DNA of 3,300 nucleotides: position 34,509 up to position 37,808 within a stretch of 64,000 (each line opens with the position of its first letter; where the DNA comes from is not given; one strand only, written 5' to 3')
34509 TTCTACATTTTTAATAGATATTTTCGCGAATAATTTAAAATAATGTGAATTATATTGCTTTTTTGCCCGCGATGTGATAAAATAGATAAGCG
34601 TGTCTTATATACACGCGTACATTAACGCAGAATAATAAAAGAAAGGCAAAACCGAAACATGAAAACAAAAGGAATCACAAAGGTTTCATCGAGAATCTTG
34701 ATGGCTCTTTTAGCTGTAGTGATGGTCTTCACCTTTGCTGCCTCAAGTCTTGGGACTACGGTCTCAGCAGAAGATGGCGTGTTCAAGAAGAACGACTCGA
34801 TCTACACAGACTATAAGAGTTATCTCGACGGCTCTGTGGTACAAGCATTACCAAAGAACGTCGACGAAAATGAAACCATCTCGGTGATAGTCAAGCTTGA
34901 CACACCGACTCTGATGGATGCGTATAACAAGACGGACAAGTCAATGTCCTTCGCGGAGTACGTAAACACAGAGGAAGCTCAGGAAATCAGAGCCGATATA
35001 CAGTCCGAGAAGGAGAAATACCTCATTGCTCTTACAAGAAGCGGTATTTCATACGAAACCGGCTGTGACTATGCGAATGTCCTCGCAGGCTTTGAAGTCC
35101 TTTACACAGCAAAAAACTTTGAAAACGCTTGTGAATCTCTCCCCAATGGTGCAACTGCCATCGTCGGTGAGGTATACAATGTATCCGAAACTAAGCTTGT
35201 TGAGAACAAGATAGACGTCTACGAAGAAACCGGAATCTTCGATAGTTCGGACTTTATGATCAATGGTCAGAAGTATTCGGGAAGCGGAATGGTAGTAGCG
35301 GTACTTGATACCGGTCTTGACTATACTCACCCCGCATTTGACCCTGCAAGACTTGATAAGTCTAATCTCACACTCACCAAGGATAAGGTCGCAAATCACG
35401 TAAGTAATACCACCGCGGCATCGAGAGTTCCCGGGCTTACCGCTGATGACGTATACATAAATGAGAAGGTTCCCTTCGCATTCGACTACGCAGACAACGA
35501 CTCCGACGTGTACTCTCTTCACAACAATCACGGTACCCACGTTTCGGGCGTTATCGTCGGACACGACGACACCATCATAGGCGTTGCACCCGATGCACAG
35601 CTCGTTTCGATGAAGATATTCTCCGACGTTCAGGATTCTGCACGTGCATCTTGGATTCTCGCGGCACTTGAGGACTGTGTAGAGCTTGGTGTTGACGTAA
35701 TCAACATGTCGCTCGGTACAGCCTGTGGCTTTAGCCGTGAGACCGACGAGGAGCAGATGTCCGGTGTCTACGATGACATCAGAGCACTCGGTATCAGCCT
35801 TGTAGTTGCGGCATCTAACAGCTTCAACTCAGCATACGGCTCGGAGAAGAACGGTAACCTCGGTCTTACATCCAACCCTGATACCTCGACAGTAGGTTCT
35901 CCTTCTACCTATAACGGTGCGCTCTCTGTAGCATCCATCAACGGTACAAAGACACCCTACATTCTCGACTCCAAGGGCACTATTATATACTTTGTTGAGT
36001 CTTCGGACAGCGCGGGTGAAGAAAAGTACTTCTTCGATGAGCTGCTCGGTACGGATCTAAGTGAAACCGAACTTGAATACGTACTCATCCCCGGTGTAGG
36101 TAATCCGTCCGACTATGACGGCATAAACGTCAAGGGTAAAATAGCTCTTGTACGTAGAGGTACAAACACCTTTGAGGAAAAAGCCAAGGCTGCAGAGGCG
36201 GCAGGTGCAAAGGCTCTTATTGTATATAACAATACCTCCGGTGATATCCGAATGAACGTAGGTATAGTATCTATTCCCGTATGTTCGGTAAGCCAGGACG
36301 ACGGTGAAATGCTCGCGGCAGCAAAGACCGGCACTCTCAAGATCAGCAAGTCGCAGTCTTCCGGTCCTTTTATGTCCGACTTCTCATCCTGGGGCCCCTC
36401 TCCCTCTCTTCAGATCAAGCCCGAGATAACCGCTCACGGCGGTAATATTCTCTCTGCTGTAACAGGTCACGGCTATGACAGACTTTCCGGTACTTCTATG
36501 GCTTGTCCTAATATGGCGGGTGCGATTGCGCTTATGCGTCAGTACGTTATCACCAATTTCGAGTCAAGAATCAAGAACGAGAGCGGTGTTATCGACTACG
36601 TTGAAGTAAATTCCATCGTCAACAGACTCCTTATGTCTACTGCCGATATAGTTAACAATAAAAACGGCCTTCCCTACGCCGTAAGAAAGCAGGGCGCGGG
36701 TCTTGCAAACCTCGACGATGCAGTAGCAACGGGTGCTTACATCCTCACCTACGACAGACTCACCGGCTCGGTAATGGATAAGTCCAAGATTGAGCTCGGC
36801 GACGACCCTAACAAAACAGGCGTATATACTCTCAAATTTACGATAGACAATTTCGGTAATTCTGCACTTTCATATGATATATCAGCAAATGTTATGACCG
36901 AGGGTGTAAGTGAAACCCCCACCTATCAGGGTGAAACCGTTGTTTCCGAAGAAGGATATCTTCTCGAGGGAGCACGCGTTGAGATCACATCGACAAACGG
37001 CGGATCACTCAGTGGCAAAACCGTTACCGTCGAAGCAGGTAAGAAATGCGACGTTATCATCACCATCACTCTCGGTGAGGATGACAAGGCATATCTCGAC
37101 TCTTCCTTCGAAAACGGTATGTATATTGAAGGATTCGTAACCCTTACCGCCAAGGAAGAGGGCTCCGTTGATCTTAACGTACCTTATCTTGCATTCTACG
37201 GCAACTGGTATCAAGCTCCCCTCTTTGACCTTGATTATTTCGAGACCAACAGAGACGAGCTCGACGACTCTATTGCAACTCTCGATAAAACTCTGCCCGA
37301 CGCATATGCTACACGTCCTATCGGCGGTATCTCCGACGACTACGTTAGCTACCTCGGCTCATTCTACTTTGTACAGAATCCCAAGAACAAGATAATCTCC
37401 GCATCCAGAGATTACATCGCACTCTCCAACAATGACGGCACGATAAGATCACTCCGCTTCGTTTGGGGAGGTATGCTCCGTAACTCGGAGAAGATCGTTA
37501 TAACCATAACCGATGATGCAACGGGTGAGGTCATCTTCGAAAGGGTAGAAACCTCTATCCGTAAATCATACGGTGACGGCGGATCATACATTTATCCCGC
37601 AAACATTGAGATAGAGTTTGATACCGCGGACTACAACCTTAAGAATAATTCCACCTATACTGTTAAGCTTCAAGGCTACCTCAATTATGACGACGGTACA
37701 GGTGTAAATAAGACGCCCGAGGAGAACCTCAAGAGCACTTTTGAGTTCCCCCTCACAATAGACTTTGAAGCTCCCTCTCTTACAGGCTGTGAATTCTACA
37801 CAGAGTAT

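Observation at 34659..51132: A 2754-aa S8 surface protease is co-operonic with a heavily decorated Opp/Dpp-type peptide ABC importer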

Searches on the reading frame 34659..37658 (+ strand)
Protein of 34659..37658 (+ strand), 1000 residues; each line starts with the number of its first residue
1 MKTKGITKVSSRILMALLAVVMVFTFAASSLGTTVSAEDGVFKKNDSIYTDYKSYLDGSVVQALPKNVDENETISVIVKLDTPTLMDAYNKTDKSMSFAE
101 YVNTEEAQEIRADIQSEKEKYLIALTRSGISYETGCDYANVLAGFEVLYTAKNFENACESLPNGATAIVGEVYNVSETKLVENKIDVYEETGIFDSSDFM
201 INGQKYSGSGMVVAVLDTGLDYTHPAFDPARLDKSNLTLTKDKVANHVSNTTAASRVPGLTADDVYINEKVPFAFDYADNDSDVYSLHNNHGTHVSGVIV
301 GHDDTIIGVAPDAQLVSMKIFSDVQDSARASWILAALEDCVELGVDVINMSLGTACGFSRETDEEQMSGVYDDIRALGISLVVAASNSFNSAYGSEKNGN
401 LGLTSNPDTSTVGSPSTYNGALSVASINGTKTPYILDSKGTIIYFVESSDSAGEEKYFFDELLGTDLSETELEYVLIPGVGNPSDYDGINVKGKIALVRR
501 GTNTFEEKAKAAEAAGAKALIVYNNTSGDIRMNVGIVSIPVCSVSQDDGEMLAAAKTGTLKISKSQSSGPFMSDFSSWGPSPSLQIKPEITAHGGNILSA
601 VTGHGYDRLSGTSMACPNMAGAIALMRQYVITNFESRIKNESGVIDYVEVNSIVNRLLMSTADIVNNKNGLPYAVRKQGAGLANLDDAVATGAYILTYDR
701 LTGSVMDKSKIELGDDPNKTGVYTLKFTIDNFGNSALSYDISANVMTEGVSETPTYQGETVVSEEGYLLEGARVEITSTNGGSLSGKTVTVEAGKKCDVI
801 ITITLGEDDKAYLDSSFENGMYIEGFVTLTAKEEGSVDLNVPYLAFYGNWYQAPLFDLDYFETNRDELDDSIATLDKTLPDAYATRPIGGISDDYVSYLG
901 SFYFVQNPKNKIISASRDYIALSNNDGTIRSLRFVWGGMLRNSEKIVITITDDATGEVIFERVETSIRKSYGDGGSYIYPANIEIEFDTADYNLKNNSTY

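Call 27: search_protein_families(library=ncbifam, proteins=[window:34659-37658:+], max_evalue=0.01)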
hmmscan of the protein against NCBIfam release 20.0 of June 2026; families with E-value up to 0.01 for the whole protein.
window:34659-37658:+ (1000 aa): 11 families
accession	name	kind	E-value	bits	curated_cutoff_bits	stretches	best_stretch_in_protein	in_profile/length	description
NF040553.1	SGO_0316_fam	subfamily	5.1e-75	253.1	1400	1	67-853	142-898/1486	SGO_0316/SGO_0317 family LPXTG-anchored serine peptidase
TIGR03921.1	T7SS_mycosin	equivalog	2.1e-22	79.8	278.75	1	276-435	38-190/353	type VII secretion-associated serine protease mycosin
NF040809.1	germ_prot_CspBA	exception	1.4e-13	49.5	1250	2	574-635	992-1053/1099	bifunctional germination protease/germinant receptor pseudoprotease CspBA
NF049966.1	QH_SP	equivalog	1.2e-11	44.4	165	1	288-399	39-136/219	subtilisin-like serine protease QhpE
NF038113.1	T9SSA_dep_M36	equivalog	2.5e-11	42.5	885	1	489-558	466-540/869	T9SS-dependent M36 family metallopeptidase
NF038112.1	myxo_dep_M36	subfamily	3.4e-10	37.8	1500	1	490-562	541-617/1604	myxosortase-dependent M36 family metallopeptidase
NF038111.1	rhom_dep_M36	equivalog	1.8e-09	35.6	1700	1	487-555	533-605/1315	rhombosortase-dependent M36 family metallopeptidase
NF040808.2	CspC_non_triad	exception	7.2e-09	34.6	675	2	576-634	447-505/556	bile acid germinant receptor pseudoprotease CspC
TIGR03895.1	protease_PatA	subfamily_domain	1.1e-08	34.4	421.05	2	291-359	1-72/606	PatA/PatG family cyanobactin maturation protease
NF051851.1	AtpSerPepEprS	equivalog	8.3e-05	20.8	1700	1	590-630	281-322/988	autotransporter serine peptidase EprS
NF042956.1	IteS_antiphage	equivalog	0.0056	15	900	0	571-600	442-471/747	S8 family anti-phage peptidase IteS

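Call 29: search_solved_structures(query=window:34659-37658:+, max_evalue=0.001)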
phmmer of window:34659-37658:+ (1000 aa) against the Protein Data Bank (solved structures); distinct sequences matched with E-value up to 0.001: 132 (the best 60 are shown).
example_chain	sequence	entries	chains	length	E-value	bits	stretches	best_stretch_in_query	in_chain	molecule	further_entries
7edd_A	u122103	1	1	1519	2e-63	218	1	205-851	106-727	C5a peptidase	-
5xya_A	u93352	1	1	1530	2.4e-59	204.5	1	276-851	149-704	Chemokine protease C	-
5xyr_A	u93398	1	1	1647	3.7e-59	203.9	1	276-851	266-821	Chemokine protease C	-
6vjb_A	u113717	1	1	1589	1.3e-57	198.8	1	276-851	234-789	Putative cell envelope proteinase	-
5xxz_A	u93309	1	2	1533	1.8e-57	198.3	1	276-851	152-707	Chemokine protease C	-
31mr_B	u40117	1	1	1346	1e-54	189.2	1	276-851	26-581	Cell envelope proteinase A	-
8bty_A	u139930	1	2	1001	8.3e-49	169.6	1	206-852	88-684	C5a peptidase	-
1xf1_A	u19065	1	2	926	1.8e-48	168.5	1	207-851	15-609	C5a peptidase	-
3eif_A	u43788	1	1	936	1.3e-47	165.7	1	205-852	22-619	C5a peptidase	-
7yzx_A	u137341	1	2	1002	2.6e-47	164.7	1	206-852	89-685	C5a peptidase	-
7bj3_A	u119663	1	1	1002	6.4e-47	163.4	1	206-852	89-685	C5a peptidase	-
8jmw_A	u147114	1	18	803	4.2e-40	140.8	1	283-804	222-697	S8 family serine peptidase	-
7y6m_C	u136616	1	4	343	5.3e-19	71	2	276-387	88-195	Intracellular serine protease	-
7xr8_A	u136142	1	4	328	5.8e-17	64.2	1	279-355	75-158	Major intracellular serine protease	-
1sbi_A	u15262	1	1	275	2.2e-16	62.3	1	275-422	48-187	SUBTILISIN 8397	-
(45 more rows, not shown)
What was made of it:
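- On Cell-envelope proteinase type of S8 subtilases (lactocepin / C5a peptidase group): The alignment to ScpA and SpyCEP spans residues 205-852 (call 29).
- Closest known: Streptococcal cell-envelope proteinases ScpA/C5a peptidase and SpyCEP. Same: These are the best sequence matches to the catalytic, PA and Fn3 region: E 2e-63 to 1e-47 over query residues 205-852 (call 29).
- The closest solved relatives include the immune-evasion proteases ScpA and SpyCEP (call 29).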
